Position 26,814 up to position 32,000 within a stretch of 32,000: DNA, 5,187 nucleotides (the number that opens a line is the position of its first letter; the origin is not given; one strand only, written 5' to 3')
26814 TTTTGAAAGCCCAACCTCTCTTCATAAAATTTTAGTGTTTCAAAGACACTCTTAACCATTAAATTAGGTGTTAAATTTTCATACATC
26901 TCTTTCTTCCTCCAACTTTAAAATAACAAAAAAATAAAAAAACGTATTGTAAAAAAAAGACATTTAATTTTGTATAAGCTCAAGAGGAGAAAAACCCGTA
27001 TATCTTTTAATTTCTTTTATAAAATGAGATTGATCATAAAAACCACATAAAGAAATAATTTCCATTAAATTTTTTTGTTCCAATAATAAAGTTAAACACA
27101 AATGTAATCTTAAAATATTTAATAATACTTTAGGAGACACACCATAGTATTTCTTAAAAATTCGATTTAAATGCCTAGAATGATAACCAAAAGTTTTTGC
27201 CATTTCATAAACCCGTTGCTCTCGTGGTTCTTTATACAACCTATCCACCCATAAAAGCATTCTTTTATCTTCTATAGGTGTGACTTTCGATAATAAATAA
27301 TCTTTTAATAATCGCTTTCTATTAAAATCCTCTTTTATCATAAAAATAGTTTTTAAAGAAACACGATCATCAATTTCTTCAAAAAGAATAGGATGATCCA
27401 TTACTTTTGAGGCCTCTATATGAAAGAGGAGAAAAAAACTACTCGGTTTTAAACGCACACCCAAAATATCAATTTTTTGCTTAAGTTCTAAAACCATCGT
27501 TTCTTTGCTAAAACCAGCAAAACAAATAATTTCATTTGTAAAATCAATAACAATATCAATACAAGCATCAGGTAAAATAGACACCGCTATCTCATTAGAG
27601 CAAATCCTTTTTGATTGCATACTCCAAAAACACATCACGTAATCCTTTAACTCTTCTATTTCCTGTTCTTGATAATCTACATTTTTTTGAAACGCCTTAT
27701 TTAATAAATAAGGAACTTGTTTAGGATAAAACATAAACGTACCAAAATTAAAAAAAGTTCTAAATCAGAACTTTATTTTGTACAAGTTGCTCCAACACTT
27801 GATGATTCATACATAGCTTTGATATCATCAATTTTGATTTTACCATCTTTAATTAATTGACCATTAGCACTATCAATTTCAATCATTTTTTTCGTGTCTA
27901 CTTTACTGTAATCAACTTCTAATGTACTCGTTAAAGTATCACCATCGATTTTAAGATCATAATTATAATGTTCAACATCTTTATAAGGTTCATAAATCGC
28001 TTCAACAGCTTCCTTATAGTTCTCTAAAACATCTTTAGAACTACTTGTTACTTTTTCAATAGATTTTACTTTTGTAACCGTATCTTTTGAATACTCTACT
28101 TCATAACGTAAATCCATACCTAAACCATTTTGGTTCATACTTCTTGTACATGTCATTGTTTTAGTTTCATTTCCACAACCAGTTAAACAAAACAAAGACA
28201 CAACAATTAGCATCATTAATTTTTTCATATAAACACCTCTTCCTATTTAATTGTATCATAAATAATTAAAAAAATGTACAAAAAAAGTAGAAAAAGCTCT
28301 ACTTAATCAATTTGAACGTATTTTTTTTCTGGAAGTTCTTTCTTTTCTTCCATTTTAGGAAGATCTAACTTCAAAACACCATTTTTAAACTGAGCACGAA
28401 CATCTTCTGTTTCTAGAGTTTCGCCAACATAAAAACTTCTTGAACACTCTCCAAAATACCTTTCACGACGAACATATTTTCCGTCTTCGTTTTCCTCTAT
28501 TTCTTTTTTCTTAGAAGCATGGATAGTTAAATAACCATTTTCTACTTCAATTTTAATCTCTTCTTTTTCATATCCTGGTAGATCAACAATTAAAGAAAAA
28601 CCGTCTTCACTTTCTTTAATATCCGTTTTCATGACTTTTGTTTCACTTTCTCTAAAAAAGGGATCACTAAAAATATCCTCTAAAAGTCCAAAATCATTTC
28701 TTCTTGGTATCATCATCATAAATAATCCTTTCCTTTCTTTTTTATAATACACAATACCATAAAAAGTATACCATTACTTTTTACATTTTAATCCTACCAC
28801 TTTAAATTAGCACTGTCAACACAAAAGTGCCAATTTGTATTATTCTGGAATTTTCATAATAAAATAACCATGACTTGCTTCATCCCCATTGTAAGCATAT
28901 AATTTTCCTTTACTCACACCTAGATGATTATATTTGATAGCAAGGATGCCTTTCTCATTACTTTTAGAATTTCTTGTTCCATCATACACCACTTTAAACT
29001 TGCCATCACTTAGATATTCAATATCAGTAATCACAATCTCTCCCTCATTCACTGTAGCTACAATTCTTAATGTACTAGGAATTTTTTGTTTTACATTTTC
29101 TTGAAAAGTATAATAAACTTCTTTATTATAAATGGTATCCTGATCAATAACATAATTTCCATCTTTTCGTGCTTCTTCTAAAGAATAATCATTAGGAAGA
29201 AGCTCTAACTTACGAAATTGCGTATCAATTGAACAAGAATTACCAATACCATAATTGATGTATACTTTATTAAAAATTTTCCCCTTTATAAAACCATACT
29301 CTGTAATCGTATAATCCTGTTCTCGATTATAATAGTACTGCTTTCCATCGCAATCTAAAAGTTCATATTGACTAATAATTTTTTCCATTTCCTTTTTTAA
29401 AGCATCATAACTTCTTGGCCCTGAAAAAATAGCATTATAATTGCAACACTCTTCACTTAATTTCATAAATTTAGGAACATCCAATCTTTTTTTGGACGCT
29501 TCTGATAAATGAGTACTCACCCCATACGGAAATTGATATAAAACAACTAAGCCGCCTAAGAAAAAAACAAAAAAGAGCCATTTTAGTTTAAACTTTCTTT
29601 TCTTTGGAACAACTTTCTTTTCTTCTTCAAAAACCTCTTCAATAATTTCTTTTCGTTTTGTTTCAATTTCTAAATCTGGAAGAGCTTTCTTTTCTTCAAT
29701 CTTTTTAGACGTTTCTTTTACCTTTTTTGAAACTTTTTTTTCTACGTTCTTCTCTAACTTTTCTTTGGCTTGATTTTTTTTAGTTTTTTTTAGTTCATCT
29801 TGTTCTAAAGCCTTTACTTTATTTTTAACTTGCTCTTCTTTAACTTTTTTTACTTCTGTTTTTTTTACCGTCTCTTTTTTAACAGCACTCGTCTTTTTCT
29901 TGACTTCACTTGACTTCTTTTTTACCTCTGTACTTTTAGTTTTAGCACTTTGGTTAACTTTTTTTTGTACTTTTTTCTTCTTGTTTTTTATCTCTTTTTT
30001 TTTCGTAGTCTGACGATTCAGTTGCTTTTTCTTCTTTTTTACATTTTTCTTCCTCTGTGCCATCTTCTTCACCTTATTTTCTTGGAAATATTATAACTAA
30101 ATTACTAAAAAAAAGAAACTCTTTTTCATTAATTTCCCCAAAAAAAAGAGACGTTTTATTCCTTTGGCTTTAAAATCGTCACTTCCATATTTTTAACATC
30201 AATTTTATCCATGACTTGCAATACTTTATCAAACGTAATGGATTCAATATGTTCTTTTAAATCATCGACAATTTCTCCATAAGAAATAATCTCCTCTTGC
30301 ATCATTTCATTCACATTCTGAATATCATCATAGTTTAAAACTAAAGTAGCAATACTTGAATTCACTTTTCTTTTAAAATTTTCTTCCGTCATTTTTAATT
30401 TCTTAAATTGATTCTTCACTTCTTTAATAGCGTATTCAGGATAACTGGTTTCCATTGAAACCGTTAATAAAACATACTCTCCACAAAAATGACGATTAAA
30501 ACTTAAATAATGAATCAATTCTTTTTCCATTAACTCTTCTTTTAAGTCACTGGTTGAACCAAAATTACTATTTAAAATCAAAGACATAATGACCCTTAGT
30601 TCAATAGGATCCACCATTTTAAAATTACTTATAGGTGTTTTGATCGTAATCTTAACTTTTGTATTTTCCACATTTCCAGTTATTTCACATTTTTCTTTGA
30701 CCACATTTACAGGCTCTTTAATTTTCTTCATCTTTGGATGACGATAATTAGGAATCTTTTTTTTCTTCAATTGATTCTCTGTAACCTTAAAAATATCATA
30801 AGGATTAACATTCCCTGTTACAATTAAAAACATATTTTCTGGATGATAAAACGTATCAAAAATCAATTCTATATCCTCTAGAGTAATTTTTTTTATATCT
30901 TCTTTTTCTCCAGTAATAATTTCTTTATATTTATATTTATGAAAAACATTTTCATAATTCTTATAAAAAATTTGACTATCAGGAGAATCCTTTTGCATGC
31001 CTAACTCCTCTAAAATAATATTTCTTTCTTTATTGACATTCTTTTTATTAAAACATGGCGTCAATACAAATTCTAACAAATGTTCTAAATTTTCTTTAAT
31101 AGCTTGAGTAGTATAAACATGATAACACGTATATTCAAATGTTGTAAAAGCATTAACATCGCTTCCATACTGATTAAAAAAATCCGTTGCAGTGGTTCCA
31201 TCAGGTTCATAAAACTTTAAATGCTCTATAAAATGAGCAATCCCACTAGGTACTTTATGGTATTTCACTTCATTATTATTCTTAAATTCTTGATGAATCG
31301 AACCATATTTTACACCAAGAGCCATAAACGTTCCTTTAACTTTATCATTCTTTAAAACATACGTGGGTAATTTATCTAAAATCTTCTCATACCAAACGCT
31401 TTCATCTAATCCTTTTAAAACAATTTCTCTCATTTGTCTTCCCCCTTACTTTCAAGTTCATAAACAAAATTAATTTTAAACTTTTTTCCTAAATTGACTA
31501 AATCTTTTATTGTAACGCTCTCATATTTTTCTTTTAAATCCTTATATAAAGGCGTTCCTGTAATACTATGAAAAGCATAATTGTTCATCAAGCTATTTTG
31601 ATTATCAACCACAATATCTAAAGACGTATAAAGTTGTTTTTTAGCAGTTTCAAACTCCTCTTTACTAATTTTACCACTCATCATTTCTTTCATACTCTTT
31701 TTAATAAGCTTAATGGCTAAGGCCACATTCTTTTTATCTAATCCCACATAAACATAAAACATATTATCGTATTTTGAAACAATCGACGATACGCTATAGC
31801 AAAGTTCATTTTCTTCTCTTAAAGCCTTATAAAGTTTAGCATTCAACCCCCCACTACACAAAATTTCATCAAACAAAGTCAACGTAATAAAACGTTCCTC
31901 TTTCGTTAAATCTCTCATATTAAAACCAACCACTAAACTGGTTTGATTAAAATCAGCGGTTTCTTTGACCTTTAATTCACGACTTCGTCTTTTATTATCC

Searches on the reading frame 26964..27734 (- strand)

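Call 68: search_protein_families(library=pfam, max_evalue=0.00001, proteins=[window:26964-27734:-])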
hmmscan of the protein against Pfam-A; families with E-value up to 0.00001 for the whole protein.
window:26964-27734:- (256 aa): 3 families
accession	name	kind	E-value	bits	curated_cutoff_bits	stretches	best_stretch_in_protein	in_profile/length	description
PF12833.13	HTH_18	-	1.5e-17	64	33.6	1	178-253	1-77/80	Helix-turn-helix domain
PF00165.29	HTH_AraC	-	1.3e-15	57.5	26.6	2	177-202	13-38/42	Bacterial regulatory helix-turn-helix proteins, AraC family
PF20240.3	DUF6597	-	8.3e-15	55.2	27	1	28-114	8-100/103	Domain of unknown function (DUF6597)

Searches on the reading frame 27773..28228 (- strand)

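Call 68: search_protein_families(library=pfam, max_evalue=0.00001, proteins=[window:27773-28228:-])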
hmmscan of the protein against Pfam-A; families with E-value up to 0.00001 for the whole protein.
window:27773-28228:- (151 aa): 1 family
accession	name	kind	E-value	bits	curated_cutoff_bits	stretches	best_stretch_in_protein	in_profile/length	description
PF06998.16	DUF1307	-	2e-08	34.9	28.3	1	28-141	4-118/123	Protein of unknown function (DUF1307)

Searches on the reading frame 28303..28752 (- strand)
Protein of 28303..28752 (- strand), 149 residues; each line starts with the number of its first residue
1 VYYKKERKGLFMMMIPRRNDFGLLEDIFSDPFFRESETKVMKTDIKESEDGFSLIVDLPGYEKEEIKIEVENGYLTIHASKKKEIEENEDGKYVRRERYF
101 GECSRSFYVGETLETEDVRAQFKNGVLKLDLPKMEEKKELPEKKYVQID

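Call 68: search_protein_families(library=pfam, max_evalue=0.00001, proteins=[window:28303-28752:-])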
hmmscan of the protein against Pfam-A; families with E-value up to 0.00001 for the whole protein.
window:28303-28752:- (149 aa): 1 family
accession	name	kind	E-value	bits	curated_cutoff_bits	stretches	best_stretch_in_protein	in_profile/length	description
PF00011.27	HSP20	-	3.6e-23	82.1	20.8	1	44-148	1-101/102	Hsp20/alpha crystallin family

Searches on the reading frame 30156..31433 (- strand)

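Call 68: search_protein_families(library=pfam, max_evalue=0.00001, proteins=[window:30156-31433:-])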
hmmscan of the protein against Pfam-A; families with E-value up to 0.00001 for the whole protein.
window:30156-31433:- (425 aa): 2 families
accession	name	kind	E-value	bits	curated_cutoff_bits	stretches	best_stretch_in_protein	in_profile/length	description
PF00675.25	Peptidase_M16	-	3.1e-14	53.5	22.3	1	63-172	31-144/149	Insulinase (Peptidase family M16)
PF05193.26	Peptidase_M16_C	-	1.1e-11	45.4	23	1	182-358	1-179/181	Peptidase M16 inactive domain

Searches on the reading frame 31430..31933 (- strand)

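Call 68: search_protein_families(library=pfam, max_evalue=0.00001, proteins=[window:31430-31933:-])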
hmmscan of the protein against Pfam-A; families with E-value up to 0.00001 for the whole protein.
window:31430-31933:- (167 aa): 1 family
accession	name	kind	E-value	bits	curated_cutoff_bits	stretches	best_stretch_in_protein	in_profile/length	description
PF05193.26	Peptidase_M16_C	-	8.6e-19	68.5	23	1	2-101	81-181/181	Peptidase M16 inactive domain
